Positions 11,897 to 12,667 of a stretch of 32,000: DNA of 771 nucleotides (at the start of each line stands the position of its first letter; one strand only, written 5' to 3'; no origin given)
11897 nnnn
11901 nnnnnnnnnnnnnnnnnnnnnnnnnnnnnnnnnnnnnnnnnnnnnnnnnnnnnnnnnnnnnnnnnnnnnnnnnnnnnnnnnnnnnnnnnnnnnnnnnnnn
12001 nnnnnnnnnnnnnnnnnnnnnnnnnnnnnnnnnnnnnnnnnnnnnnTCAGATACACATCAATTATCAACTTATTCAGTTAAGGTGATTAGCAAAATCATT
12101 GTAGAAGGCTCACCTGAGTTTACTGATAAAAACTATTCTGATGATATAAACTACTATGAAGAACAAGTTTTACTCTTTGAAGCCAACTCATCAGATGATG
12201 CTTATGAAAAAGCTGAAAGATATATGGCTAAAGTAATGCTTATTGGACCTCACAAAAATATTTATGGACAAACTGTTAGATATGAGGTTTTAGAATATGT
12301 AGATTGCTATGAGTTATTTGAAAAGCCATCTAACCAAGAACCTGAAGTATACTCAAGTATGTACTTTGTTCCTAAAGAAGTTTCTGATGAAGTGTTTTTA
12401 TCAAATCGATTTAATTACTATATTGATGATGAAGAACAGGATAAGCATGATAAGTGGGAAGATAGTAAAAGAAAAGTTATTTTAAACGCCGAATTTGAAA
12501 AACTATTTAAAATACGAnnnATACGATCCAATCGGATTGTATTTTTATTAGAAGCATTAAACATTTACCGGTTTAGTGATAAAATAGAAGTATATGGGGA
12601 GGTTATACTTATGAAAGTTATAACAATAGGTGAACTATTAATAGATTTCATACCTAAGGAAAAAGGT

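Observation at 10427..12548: Terminator-bounded two-gene operon: an Mrr-type nuclease with 2 HRDC domains, plus a 2H phosphoesterase with a DUF4288-like domain. Candidate uncharacterised nucleic-acid conflict/defence module.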

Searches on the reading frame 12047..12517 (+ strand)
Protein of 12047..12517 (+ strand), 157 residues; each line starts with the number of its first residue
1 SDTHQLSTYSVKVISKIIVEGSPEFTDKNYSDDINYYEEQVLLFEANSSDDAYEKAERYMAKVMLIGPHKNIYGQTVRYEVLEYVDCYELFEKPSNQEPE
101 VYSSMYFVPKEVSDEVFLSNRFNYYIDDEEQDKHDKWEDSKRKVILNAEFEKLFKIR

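Call 72: search_solved_structures(query=A6, max_evalue=10)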
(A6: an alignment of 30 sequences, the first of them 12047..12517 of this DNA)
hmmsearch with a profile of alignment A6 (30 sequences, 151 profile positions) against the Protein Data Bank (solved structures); distinct sequences matched with E-value up to 10: 9.
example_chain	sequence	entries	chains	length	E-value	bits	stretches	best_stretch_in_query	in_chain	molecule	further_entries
5bvl_A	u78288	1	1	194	0.00012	25.2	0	42-68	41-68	designed TIM barrel sTIM11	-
6yqy_A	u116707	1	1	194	0.0006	22.9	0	42-68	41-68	de novo designed TIM barrel sTIM11noCys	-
7osu_A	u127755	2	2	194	0.00094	22.3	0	42-67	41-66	sTIM11noCys-SB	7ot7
6z2i_A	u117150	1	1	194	0.051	16.6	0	41-58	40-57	de novo designed TIM barrel DeNovoTIM6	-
7osv_A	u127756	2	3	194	0.091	15.8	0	42-58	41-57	DeNovoTIM6-SB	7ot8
7a8s_A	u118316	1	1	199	0.12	15.4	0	42-68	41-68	sTIM11_h3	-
5dbv_A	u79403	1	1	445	2.2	11.3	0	44-57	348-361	Aldehyde Dehydrogenase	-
4c3s_A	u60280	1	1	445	2.2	11.3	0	44-57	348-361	ALDEHYDE DEHYDROGENASE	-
5dru_A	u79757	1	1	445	2.7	11.1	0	44-57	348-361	Aldehyde Dehydrogenase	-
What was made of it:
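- Tried and rejected: The profile-to-PDB-sequence search gave only spurious helix matches to designed TIM barrels (call 72).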

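Call 87: search_dna_similar(query=window:12047-12517:+, collection=plasmids, mode=protein, max_evalue=1, max_rows=30)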
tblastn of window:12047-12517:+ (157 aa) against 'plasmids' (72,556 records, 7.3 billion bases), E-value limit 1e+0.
Records with a match: 6; places in all: 7; records where one place covers at least 80% of the query: 2.
Best place of each record, by identity: <60% 6.
By first word of the organism name: Priestia 3; Bacillus 2; Hymenobacter 1.
By predicted mobility (MOB-suite, as given by PLSDB): non-mobilizable 5; mobilizable 1.
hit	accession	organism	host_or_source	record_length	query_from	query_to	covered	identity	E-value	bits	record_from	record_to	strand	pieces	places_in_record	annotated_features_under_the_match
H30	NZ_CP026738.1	Priestia megaterium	Sporobolus anglicus,cell ...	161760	9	146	88%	34.8%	3e-6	53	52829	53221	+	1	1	DUF4288 domain-containing protein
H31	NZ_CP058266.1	Priestia megaterium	cell culture,potash salt dump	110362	1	129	82%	37.1%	9e-10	63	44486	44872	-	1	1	DUF4288 domain-containing protein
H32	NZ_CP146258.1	Priestia megaterium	Nicotiana tabacum L.,Cell ...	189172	9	129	77%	33.9%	1e-3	45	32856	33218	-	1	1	DUF4288 domain-containing protein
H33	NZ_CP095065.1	Hymenobacter volaticus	single cell,air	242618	9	123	73%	25.9%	3e-5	50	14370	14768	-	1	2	DUF4288 domain-containing protein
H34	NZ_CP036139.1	Bacillus mycoides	cell culture,soil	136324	9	125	75%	24.8%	4e-1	38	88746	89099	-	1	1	DUF4288 domain-containing protein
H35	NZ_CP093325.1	Bacillus sp. N5-665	whole organism,peat soil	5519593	5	110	68%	24.8%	7e-1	37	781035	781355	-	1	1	none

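Call 89: get_annotated_region(hit=H31, flank=5000)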
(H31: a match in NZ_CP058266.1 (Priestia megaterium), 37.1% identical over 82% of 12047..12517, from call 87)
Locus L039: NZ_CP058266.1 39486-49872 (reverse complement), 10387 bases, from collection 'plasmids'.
description: Priestia megaterium strain BIM B-1314D plasmid pBM-Cp-1-4, complete sequence
organism: Priestia megaterium (NCBI taxid 1404)
taxonomy: Bacteria; Bacillota; Bacilli; Bacillales; Bacillaceae; Priestia; Priestia megaterium
host: -; source: cell culture,potash salt dump; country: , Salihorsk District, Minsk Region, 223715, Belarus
typing (MOB-suite, as given by PLSDB): non-mobilizable; replicon rep_cluster_385
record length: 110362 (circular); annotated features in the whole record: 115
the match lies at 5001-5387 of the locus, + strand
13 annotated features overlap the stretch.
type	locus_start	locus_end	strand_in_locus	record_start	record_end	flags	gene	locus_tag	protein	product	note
CDS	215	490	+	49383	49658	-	-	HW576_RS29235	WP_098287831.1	DUF5316 family protein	-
CDS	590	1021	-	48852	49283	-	-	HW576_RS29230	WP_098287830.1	branched-chain amino acid ABC transporter substrate-binding protein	-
CDS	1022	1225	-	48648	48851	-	-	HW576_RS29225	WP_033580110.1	helix-turn-helix transcriptional regulator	-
CDS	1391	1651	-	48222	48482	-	-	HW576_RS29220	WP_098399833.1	hypothetical protein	-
CDS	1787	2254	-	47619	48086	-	-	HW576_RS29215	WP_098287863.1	hypothetical protein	-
CDS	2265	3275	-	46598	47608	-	-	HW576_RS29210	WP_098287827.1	DUF3231 family protein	-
CDS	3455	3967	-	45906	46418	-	-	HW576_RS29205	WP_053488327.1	DUF3231 family protein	-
CDS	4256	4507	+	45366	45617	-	-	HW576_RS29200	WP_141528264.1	hypothetical protein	-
CDS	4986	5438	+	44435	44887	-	-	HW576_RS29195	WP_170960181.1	DUF4288 domain-containing protein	-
CDS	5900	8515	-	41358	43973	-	-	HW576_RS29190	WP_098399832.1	FtsX-like permease family protein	-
CDS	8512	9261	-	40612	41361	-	-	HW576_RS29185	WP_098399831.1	ABC transporter ATP-binding protein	-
CDS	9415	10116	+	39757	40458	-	-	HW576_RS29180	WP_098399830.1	response regulator transcription factor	GO:0000160 - phosphorelay signal transduction system [Evidence IEA]; GO:0006355 - regulation of DNA-templated ...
CDS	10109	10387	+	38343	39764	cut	-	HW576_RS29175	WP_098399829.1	HAMP domain-containing sensor histidine kinase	GO:0007165 - signal transduction [Evidence IEA]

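Call 90: get_annotated_region(hit=H32, flank=5000)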
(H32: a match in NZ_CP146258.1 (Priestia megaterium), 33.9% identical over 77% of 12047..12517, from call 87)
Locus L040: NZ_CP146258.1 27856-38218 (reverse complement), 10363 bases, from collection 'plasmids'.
description: Priestia megaterium strain MLY91 plasmid pMLY91_1, complete sequence
organism: Priestia megaterium (NCBI taxid 1404)
taxonomy: Bacteria; Bacillota; Bacilli; Bacillales; Bacillaceae; Priestia; Priestia megaterium
host: -; source: Nicotiana tabacum L.,Cell culture,Diseased tobacco leaves; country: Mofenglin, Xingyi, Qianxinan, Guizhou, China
typing (MOB-suite, as given by PLSDB): non-mobilizable; replicon rep_cluster_385
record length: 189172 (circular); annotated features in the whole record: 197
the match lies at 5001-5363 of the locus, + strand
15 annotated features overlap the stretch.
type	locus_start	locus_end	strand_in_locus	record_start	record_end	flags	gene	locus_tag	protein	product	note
CDS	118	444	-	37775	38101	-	-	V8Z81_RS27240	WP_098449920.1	GlpM family protein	-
CDS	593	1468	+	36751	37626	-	-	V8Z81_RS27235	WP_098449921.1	LysR family transcriptional regulator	GO:0006355 - regulation of DNA-templated transcription [Evidence IEA]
CDS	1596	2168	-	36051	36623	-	-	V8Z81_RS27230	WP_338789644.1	VanZ family protein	GO:0071555 - cell wall organization [Evidence IEA]; GO:0046677 - response to antibiotic [Evidence IEA]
CDS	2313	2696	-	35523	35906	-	-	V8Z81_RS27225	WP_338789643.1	hypothetical protein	-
CDS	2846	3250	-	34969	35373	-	-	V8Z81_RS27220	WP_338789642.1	hypothetical protein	-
CDS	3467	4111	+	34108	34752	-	-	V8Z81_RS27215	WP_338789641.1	hypothetical protein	-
CDS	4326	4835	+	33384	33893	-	-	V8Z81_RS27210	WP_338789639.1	ankyrin repeat domain-containing protein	-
CDS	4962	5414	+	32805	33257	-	-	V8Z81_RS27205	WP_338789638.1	DUF4288 domain-containing protein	-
CDS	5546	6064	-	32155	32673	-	-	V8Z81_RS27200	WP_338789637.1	GrpB family protein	-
CDS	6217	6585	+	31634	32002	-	-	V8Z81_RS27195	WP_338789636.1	DUF3888 domain-containing protein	-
CDS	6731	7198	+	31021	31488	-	-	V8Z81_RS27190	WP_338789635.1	hypothetical protein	-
CDS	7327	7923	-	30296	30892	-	-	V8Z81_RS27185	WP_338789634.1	DUF4030 domain-containing protein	-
CDS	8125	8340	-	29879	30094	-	-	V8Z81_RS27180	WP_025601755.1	hypothetical protein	-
CDS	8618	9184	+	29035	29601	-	-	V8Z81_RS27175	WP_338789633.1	alpha/beta hydrolase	-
CDS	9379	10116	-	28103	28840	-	-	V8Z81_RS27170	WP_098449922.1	SDR family oxidoreductase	-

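Call 91: get_annotated_region(hit=H33, flank=5000)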
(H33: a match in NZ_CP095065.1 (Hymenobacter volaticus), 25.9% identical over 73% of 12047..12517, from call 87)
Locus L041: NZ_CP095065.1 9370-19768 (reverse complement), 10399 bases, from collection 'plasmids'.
description: Hymenobacter volaticus strain 5420 S-77 plasmid unnamed4, complete sequence
organism: Hymenobacter volaticus (NCBI taxid 2932254)
taxonomy: Bacteria; Bacteroidota; Cytophagia; Cytophagales; Hymenobacteraceae; Hymenobacter; Hymenobacter volaticus
host: -; source: single cell,air; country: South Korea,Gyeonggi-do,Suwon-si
typing (MOB-suite, as given by PLSDB): non-mobilizable
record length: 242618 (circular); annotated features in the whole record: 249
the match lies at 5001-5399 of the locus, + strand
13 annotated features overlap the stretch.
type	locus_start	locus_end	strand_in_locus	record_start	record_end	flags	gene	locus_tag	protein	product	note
CDS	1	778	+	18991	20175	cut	-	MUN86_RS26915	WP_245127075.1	T9SS type A sorting domain-containing protein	-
CDS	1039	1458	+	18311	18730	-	-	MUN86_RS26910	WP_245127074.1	T9SS type A sorting domain-containing protein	-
CDS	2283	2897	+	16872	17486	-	-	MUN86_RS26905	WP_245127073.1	hypothetical protein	-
CDS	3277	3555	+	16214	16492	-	-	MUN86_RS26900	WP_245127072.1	hypothetical protein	-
CDS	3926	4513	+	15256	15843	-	-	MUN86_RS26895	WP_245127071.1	hypothetical protein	-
CDS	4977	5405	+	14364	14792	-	-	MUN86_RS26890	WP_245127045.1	DUF4288 domain-containing protein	-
CDS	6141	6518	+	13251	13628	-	-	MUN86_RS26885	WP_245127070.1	hypothetical protein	-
CDS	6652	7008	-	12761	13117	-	-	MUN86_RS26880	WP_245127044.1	hypothetical protein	-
CDS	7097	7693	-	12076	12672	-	-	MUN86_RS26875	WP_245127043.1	hypothetical protein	-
CDS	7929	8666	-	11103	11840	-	-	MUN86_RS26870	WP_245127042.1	hypothetical protein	-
CDS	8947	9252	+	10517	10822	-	-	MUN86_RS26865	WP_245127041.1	hypothetical protein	-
CDS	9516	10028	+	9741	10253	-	-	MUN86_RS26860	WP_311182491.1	hypothetical protein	-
CDS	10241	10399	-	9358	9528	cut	-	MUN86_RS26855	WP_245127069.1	hypothetical protein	-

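Call 92: get_annotated_region(hit=H34, flank=5000)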
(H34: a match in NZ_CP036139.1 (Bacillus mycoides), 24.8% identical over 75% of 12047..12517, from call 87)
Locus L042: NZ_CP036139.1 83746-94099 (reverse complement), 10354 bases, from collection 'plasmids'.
description: Bacillus mycoides strain JAS85/1 plasmid unnamed5
organism: Bacillus mycoides (NCBI taxid 1405)
taxonomy: Bacteria; Bacillota; Bacilli; Bacillales; Bacillaceae; Bacillus; Bacillus mycoides
host: -; source: cell culture,soil; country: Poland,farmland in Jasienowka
typing (MOB-suite, as given by PLSDB): non-mobilizable
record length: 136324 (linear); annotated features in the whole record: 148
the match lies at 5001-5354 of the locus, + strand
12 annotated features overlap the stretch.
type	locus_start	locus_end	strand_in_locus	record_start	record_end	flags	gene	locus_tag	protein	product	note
CDS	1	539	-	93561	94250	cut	-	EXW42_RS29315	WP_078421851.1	response regulator transcription factor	GO:0000160 - phosphorelay signal transduction system [Evidence IEA]; GO:0006355 - regulation of DNA-templated ...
CDS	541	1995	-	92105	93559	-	-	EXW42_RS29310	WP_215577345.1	HAMP domain-containing sensor histidine kinase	GO:0007165 - signal transduction [Evidence IEA]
CDS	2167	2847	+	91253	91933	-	-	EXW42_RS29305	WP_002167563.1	ankyrin repeat domain-containing protein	-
CDS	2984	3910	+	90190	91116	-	-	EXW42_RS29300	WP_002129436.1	Gfo/Idh/MocA family oxidoreductase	-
CDS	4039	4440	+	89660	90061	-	mscL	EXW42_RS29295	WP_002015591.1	large-conductance mechanosensitive channel protein MscL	-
CDS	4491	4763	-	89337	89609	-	-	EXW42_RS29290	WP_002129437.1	DUF3917 domain-containing protein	-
CDS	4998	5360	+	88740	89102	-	-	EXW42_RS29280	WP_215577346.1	DUF4288 domain-containing protein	-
CDS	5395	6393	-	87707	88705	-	ccpA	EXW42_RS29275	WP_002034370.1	catabolite control protein A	GO:0005975 - carbohydrate metabolic process [Evidence IEA]; GO:0006355 - regulation of DNA-templated transcription ...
CDS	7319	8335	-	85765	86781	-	-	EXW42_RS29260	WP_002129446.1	CamS family sex pheromone protein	-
CDS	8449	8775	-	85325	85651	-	ytxJ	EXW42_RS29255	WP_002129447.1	bacillithiol system redox-active protein YtxJ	GO:0006790 - sulfur compound metabolic process [Evidence IEA]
CDS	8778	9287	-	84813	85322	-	-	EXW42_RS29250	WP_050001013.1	DUF948 domain-containing protein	-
CDS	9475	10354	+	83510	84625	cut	-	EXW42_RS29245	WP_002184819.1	aminopeptidase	-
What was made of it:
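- Three of five plasmid contexts are unremarkable (calls 89, 91, 92).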

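Call 93: search_protein_families(library=pfam, proteins=[L041:3926-4510:+, L041:6141-6515:+, L041:7097-7690:-, L041:7929-8663:-], max_evalue=0.01)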
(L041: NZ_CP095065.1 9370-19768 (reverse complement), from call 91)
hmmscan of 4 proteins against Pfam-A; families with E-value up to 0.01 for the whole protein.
L041:3926-4510:+ (195 aa): 0 families

L041:6141-6515:+ (125 aa): 0 families

L041:7097-7690:- (197 aa): 0 families

L041:7929-8663:- (244 aa): 0 families
